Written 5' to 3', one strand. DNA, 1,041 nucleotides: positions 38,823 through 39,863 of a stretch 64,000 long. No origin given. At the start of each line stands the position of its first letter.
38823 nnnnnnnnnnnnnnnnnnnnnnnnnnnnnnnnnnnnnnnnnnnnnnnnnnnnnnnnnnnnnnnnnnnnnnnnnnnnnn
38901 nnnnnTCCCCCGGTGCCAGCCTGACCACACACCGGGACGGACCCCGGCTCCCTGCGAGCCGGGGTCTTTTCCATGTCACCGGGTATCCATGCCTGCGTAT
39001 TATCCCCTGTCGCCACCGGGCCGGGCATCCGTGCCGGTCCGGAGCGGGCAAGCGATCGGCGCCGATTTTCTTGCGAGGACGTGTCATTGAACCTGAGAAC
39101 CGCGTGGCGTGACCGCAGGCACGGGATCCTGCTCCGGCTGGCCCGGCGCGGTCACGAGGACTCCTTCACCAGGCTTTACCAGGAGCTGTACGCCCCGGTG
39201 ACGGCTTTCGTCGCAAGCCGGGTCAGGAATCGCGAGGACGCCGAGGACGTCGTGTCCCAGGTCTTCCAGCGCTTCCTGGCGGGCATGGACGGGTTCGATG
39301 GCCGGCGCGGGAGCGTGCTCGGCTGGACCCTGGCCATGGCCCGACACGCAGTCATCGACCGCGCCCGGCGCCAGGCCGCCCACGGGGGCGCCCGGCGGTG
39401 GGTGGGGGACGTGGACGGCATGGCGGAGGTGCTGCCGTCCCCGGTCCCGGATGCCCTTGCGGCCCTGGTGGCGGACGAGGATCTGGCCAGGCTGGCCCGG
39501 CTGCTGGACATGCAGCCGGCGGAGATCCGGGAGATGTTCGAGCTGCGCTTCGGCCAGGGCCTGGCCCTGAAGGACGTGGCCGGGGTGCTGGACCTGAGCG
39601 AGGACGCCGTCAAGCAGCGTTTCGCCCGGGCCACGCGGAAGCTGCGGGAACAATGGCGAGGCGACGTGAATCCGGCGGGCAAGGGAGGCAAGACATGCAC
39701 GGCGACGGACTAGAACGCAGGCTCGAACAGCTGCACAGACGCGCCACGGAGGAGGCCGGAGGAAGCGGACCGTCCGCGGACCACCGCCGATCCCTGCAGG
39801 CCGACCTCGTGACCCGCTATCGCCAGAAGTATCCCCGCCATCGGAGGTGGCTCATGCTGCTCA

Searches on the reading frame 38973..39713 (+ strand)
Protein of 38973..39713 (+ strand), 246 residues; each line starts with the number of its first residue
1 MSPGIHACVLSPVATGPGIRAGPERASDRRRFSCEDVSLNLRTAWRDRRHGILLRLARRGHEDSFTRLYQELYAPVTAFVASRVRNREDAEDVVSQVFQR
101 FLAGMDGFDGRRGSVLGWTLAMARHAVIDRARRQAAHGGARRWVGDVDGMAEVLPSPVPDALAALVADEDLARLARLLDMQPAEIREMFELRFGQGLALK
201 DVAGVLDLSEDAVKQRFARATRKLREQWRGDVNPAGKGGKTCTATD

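Call 99: search_protein_families(library=pfam, proteins=[window:38973-39713:+], max_evalue=0.001)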
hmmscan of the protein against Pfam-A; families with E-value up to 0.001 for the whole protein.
window:38973-39713:+ (246 aa): 4 families
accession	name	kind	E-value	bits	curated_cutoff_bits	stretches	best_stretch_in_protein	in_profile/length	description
PF04542.20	Sigma70_r2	-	6.3e-12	45.5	24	1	68-135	1-69/71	Sigma-70 region 2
PF07638.17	Sigma70_ECF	-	4.7e-11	43.4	21.1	1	54-229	8-184/185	ECF sigma factor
PF04545.22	Sigma70_r4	-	1.9e-08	34.1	24.1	1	186-226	10-50/50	Sigma-70, region 4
PF08281.18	Sigma70_r4_2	-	7.6e-07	29.1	25.7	1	173-224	3-54/54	Sigma-70, region 4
